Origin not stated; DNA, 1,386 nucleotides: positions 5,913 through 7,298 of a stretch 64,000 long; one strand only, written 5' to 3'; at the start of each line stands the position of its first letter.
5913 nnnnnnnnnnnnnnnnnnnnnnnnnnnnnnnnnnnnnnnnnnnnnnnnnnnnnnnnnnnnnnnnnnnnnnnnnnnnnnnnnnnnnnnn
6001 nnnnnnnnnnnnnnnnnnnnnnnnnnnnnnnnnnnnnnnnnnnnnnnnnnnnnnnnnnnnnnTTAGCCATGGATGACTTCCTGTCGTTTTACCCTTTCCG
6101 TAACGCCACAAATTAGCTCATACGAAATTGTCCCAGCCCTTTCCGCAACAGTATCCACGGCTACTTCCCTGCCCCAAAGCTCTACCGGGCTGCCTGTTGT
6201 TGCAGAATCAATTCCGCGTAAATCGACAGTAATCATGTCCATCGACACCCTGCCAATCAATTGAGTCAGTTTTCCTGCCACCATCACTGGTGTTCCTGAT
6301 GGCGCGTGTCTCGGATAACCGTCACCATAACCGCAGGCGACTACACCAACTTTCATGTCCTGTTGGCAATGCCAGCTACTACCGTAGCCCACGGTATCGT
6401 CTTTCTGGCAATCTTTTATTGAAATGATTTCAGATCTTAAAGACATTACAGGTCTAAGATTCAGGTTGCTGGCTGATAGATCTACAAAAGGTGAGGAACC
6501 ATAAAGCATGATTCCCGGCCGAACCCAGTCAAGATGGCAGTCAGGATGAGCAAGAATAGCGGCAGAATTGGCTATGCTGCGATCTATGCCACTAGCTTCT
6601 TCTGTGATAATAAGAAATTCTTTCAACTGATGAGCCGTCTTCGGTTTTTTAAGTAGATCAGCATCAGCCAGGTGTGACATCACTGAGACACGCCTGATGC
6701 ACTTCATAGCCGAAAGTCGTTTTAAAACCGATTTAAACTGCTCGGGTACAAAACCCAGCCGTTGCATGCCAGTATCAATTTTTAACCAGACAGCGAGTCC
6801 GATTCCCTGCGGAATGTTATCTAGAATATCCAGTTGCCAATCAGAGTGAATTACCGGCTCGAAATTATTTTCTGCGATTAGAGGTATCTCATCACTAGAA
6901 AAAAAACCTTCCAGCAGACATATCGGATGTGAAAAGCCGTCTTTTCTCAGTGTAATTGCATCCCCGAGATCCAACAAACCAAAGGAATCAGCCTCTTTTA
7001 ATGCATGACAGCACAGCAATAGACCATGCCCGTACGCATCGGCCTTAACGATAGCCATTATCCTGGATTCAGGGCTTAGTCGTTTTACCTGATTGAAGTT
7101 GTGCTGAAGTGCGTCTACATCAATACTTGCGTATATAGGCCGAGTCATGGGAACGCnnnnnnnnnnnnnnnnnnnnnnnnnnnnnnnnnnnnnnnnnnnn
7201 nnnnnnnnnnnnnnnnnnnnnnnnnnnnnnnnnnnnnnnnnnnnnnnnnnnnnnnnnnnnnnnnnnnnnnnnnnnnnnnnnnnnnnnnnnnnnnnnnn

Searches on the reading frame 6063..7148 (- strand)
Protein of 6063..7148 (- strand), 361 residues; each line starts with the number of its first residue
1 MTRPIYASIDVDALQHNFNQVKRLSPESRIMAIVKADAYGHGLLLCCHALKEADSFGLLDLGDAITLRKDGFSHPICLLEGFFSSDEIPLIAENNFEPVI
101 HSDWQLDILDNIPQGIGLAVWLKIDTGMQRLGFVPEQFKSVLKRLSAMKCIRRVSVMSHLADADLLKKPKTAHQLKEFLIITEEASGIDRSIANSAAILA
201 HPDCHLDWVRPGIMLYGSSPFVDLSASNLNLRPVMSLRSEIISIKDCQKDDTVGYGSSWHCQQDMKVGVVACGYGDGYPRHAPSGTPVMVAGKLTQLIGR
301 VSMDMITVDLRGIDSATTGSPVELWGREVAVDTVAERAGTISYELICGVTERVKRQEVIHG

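Call 66: search_protein_families(library=ncbifam, proteins=[window:6063-7148:-], max_evalue=1e-40)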
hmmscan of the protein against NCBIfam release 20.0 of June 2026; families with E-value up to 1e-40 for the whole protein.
window:6063-7148:- (361 aa): 6 families
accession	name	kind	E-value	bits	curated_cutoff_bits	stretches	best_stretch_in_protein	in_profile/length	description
NF002970.2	PRK03646.1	exception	2.3e-125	418.4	600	1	1-354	1-352/356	catabolic alanine racemase DadX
TIGR00492.1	alr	equivalog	6.4e-117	390.6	168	1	4-356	2-366/369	alanine racemase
NF008897.0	PRK11930.1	equivalog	6.6e-74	249.3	804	1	8-355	463-817/822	bifunctional UDP-N-acetylmuramoyl-tripeptide:D-alanyl-D-alanine ligase/alanine racemase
NF033131.1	vanT-G-Cterm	exception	9.9e-67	225.4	460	1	6-355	4-366/368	serine racemase VanT catalytic subunit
NF033132.1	vanT-CELN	equivalog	1.7e-48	165.6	900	1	9-355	344-695/697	membrane-bound serine racemase VanT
NF000792.0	PRK00053.2-3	equivalog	2.4e-41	142.1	384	1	8-356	7-357/360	alanine racemase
